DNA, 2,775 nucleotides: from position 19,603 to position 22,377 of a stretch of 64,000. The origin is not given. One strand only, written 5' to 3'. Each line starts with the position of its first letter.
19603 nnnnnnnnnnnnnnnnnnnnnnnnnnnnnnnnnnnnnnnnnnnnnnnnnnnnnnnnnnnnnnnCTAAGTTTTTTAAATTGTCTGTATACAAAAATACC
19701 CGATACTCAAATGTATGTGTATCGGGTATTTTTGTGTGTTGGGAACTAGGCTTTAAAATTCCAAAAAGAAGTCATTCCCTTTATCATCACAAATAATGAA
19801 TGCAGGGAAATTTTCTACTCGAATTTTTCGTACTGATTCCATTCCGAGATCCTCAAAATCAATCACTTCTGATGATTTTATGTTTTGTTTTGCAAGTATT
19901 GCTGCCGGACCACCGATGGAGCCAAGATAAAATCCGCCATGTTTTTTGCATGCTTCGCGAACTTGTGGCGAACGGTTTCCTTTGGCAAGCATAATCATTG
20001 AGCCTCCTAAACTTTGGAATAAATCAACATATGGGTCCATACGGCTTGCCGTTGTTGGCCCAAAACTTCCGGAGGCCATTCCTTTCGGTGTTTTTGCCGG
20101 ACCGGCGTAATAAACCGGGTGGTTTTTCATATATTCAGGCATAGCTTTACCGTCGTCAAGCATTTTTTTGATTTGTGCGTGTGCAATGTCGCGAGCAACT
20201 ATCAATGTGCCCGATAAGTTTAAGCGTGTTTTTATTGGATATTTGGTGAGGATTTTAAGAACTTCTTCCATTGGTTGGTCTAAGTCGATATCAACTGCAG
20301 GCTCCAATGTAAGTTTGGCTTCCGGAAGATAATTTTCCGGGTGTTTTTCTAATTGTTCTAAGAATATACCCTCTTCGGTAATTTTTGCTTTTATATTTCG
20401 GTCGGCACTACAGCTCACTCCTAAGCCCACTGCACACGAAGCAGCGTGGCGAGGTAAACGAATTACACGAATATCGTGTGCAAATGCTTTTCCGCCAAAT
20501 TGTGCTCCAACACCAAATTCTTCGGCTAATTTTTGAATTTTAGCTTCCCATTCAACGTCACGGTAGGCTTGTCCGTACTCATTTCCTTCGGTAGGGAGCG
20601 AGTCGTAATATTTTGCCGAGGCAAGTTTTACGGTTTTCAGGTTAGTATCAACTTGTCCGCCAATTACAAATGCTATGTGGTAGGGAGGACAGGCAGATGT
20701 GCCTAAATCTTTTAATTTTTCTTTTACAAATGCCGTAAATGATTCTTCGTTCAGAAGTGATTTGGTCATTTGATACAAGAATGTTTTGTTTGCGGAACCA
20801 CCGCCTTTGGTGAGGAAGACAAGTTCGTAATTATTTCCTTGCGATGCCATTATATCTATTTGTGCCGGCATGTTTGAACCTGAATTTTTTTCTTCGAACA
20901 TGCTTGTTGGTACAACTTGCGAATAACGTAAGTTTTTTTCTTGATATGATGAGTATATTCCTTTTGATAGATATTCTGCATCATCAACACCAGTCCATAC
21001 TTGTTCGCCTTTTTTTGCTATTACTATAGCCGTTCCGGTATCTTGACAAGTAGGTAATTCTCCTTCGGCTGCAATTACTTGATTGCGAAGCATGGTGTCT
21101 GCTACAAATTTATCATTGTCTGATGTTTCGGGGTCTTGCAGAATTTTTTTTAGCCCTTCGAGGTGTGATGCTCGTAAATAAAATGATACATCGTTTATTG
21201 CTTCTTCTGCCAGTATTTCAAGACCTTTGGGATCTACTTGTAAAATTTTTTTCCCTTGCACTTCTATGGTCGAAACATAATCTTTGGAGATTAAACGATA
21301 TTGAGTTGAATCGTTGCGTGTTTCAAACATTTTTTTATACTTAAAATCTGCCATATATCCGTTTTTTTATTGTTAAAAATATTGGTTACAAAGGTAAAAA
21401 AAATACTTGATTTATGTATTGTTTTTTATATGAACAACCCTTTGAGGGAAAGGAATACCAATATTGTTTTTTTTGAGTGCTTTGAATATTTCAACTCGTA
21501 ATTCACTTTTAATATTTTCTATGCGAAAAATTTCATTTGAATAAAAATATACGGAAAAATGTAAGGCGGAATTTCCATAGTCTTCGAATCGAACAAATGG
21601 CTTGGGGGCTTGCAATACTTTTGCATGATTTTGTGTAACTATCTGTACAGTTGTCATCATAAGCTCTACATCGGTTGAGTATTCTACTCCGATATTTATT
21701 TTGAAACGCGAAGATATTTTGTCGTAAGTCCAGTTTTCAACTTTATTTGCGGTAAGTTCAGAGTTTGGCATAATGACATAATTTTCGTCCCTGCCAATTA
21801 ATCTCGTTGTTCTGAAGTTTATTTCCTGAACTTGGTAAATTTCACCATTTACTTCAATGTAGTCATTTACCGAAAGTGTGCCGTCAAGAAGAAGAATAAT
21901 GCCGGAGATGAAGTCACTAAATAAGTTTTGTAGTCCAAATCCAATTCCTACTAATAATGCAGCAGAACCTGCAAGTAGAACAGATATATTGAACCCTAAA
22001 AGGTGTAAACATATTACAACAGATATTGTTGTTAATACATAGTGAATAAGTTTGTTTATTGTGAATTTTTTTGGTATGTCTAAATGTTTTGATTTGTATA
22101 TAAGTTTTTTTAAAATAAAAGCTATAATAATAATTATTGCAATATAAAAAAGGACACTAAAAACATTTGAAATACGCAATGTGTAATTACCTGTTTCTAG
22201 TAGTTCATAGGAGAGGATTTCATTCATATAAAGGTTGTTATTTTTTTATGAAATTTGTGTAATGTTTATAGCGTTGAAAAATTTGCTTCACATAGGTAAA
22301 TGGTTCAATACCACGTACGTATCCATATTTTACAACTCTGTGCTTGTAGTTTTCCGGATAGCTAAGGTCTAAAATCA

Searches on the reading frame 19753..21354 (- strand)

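Call 13: search_protein_families(library=pfam, proteins=[window:19753-21354:-], max_evalue=0.01)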
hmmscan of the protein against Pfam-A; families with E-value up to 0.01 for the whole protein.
window:19753-21354:- (533 aa): 2 families
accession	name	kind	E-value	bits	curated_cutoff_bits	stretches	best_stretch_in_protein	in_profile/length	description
PF05683.17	Fumerase_C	-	6.5e-81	271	22.2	1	329-531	1-203/205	Fumarase C-terminus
PF05681.19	Fumerase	-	1.1e-76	258.2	25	1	49-323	4-269/270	Fumarate hydratase (Fumerase)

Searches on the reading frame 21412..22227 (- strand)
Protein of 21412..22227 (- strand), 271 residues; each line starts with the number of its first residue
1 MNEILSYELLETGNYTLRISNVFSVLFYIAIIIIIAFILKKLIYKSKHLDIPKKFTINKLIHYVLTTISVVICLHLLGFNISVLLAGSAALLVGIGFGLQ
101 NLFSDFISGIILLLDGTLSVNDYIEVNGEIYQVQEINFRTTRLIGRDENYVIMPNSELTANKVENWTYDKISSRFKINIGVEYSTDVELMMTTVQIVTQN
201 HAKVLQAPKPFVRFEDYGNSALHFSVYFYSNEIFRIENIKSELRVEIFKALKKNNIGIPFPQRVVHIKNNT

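Call 13: search_protein_families(library=pfam, proteins=[window:21412-22227:-], max_evalue=0.01)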
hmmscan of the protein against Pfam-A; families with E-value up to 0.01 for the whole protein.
window:21412-22227:- (271 aa): 3 families
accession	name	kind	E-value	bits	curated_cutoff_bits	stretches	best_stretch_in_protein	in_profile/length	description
PF00924.24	MS_channel_2nd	-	7.2e-20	71.3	20.2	1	101-167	1-67/68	Mechanosensitive ion channel, beta-domain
PF21082.3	MS_channel_3rd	-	1.5e-15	57.8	21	1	176-258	2-88/88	Mechanosensitive ion channel MscS, C-terminal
PF21088.3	MS_channel_1st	-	6e-07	29.8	23.1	1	59-100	1-42/42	Mechanosensitive ion channel, transmembrane helices 2/3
